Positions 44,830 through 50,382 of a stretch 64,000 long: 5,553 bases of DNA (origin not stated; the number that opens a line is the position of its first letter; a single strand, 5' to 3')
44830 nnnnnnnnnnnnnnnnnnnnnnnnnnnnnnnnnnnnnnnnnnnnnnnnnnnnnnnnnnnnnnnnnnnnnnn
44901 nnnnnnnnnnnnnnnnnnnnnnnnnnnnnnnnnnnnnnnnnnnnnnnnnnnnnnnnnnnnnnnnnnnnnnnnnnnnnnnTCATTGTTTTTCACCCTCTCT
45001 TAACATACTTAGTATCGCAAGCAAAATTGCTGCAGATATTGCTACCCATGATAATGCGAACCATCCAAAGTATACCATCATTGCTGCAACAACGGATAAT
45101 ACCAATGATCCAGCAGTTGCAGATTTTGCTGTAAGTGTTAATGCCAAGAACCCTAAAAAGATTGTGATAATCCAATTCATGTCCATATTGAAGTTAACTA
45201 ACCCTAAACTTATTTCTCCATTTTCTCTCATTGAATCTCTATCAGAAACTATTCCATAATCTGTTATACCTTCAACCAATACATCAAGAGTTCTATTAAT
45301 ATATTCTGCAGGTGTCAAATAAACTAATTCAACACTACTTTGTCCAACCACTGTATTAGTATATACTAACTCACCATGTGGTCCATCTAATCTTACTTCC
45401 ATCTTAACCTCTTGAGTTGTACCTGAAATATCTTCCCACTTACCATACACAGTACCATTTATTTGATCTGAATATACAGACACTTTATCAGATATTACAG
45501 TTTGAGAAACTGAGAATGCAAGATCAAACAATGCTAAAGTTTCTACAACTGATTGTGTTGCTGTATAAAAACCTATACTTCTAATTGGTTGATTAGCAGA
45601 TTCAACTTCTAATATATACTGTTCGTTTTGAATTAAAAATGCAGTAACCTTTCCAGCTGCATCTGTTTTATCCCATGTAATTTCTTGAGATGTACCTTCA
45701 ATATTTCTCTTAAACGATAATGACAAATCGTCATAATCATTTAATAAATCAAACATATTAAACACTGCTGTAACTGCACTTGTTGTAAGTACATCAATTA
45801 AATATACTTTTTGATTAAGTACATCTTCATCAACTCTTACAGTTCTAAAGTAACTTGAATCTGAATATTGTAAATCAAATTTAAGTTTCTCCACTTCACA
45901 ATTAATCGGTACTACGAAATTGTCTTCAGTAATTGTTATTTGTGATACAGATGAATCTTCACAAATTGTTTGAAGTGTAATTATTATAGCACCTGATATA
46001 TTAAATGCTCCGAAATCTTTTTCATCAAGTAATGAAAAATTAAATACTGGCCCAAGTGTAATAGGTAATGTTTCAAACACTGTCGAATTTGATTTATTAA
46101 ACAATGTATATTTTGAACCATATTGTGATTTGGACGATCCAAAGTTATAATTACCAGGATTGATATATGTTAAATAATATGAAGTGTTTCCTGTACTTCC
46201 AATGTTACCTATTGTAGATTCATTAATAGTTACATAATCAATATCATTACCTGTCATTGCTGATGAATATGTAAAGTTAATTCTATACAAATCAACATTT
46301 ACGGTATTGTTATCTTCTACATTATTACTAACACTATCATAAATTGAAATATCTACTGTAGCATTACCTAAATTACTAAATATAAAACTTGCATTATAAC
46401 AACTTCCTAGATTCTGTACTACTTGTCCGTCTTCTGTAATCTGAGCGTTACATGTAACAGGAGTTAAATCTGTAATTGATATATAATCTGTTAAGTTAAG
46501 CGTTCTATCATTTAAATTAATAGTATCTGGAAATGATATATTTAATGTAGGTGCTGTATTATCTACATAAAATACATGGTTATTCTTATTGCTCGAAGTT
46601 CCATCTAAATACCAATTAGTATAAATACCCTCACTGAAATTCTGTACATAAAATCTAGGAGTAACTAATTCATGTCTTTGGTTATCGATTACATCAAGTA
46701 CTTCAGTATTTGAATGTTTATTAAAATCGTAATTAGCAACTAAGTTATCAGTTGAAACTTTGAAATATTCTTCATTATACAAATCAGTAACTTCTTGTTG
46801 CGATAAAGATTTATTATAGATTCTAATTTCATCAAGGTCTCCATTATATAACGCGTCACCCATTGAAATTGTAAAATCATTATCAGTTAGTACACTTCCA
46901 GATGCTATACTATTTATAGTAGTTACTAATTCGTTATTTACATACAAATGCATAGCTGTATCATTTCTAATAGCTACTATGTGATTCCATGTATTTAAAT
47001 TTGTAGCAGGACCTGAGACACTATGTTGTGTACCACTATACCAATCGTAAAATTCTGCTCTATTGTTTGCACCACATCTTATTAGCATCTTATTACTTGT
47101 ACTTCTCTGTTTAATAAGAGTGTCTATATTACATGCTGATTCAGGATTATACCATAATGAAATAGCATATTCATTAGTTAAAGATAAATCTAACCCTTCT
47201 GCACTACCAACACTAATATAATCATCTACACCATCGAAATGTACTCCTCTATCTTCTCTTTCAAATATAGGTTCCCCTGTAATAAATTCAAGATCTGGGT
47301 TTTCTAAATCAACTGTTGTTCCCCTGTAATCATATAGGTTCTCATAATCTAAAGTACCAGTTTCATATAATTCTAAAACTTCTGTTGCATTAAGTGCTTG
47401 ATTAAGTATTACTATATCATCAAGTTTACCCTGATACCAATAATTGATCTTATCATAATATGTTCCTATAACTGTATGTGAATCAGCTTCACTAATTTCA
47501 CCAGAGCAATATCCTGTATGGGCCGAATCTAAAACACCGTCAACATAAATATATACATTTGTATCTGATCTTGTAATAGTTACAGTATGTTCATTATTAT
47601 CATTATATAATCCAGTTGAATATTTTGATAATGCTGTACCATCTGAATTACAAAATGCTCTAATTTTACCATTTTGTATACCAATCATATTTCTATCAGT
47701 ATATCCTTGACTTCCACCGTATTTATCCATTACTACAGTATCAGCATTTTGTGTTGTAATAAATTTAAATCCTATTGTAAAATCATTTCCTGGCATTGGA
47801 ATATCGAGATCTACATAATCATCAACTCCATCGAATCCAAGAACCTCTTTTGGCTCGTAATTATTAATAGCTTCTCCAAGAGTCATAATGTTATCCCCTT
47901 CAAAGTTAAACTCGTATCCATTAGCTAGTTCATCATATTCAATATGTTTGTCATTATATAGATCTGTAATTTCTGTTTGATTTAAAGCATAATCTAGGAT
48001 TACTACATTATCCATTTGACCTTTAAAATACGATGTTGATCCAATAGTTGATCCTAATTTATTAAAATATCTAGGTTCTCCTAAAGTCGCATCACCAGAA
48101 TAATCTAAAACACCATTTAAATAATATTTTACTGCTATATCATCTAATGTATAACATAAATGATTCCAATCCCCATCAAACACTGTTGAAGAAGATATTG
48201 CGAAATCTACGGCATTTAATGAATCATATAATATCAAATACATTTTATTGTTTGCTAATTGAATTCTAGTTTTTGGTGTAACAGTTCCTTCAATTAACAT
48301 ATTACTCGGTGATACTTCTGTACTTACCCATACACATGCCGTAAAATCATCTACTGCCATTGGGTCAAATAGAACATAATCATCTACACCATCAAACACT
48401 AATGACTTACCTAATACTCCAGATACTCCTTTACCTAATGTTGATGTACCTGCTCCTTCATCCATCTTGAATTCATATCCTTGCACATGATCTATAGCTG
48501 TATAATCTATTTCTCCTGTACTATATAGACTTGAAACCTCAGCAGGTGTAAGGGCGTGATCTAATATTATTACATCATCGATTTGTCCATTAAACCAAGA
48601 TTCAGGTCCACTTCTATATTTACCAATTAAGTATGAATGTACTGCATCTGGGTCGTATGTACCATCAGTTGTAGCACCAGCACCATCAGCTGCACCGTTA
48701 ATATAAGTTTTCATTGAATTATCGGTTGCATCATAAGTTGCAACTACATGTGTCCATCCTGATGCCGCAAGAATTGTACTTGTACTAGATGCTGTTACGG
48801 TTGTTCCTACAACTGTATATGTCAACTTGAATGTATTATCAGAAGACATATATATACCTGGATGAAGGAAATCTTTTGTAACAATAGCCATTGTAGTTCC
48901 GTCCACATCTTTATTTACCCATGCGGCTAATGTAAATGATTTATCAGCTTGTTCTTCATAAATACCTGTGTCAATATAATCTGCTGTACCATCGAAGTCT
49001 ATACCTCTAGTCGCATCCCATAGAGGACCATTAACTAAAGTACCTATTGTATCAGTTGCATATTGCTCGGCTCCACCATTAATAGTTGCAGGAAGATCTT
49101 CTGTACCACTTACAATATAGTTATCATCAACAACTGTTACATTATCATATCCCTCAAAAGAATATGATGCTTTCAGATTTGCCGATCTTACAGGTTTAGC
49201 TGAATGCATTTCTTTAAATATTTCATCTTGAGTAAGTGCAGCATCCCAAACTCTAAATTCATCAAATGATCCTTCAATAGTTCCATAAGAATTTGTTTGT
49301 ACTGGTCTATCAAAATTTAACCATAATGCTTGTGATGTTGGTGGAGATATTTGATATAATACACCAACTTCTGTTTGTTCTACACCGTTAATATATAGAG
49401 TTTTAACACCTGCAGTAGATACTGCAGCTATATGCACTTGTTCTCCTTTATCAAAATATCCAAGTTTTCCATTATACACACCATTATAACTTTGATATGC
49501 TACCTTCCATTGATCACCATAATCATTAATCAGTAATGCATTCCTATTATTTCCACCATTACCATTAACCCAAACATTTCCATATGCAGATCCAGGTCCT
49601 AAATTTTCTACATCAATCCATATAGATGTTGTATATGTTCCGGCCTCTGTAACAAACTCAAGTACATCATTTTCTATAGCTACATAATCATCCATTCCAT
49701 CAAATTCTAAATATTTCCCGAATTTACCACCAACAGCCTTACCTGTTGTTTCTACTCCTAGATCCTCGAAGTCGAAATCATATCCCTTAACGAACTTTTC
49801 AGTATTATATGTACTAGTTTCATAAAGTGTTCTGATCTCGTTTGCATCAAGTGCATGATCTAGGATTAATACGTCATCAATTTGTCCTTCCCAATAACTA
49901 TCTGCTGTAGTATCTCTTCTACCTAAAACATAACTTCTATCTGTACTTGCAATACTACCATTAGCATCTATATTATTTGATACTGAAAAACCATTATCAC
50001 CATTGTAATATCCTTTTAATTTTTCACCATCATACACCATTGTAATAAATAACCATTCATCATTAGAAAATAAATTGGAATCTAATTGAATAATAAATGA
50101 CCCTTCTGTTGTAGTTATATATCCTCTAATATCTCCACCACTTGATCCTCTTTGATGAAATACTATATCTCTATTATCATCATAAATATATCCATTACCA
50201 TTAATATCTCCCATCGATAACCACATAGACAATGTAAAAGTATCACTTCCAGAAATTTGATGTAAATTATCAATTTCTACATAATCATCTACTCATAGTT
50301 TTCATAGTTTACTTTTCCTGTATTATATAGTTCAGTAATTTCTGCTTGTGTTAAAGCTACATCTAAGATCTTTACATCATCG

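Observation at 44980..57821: Giant secreted LamG/ConA-like multi-domain proteins with about 50-aa repeats and near-identical internal tandem repeats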

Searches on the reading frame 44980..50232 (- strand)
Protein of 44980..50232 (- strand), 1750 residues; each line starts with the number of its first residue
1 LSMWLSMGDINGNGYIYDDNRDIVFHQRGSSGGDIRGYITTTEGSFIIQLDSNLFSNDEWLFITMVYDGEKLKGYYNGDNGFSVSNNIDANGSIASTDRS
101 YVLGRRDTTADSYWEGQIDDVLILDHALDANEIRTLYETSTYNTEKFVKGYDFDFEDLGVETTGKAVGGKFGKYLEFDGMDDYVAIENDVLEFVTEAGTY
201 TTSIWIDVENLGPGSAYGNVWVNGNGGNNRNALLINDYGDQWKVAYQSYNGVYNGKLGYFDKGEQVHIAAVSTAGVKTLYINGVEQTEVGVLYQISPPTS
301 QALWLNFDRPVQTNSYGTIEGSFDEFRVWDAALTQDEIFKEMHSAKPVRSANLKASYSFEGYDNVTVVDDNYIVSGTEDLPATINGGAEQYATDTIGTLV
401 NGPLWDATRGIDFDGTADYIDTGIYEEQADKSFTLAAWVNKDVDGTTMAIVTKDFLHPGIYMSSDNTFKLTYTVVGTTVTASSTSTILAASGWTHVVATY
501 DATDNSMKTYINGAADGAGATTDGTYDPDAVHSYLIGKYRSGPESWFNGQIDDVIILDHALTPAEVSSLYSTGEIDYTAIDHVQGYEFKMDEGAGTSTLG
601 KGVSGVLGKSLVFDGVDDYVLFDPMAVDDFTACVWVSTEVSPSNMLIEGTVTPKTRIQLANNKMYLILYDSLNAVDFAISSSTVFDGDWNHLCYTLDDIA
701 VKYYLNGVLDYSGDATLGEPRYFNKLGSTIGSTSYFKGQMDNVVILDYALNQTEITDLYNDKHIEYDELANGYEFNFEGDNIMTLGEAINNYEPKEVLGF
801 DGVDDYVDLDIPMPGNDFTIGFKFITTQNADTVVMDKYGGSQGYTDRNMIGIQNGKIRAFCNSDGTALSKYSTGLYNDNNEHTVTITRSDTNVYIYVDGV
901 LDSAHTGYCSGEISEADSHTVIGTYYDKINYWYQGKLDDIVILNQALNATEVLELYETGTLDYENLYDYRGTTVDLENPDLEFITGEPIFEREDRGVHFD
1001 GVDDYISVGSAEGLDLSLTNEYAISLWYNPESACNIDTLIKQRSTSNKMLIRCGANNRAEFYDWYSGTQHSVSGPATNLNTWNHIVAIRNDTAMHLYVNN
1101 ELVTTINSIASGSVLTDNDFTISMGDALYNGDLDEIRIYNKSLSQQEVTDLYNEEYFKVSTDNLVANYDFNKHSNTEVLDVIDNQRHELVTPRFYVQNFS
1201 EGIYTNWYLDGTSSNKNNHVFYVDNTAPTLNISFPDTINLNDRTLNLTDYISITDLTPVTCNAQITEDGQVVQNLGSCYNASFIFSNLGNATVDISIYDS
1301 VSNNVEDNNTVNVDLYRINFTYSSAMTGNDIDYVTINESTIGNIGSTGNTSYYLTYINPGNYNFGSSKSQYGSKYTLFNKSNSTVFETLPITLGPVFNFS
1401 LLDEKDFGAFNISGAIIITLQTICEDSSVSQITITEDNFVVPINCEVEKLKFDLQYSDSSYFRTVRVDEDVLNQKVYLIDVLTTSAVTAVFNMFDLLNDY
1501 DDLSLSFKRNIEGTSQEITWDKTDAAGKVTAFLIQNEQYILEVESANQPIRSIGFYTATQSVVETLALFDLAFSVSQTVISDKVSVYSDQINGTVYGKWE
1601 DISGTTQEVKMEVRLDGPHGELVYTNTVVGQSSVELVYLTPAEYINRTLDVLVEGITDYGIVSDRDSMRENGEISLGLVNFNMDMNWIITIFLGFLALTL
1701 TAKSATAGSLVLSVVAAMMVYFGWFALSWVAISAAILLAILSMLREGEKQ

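Call 8: search_protein_families(library=pfam, proteins=[window:44980-50232:-], max_evalue=0.01)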
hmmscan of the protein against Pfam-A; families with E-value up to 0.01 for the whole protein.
window:44980-50232:- (1750 aa): 4 families
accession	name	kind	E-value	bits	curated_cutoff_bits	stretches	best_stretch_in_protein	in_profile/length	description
PF13385.13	Laminin_G_3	-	2e-97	323.9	27.6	6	414-567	1-151/151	Concanavalin A-like lectin/glucanases superfamily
PF02210.31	Laminin_G_2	-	1.3e-10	42.3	22.9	1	829-941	5-122/126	Laminin G domain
PF00054.30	Laminin_G_1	-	3.3e-09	37.5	24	1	826-902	2-76/131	Laminin G domain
PF00354.24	Pentaxin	-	3.6e-06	27.3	25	0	472-582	67-179/194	Pentaxin family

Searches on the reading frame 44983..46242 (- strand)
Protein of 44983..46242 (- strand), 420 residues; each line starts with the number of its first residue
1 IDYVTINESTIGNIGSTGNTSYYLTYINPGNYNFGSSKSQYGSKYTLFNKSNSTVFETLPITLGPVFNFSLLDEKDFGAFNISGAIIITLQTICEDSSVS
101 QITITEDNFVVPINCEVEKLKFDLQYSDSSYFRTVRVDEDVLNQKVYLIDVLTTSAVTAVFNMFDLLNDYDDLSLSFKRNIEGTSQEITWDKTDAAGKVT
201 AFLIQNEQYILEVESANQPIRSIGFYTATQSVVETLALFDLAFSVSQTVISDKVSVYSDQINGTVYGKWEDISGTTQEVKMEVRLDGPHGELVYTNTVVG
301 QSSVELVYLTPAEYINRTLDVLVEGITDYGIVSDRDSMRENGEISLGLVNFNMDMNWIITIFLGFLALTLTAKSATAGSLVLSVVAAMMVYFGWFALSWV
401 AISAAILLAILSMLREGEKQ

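Call 77: search_protein_families(library=pfam, proteins=[window:44983-46242:-], max_evalue=1)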
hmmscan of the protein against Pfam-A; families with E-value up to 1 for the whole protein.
window:44983-46242:- (420 aa): 1 family
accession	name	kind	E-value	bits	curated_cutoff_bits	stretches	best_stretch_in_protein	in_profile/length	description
PF09182.16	PuR_N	-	0.11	12.9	24.6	0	235-275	22-62/70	Bacterial purine repressor, N-terminal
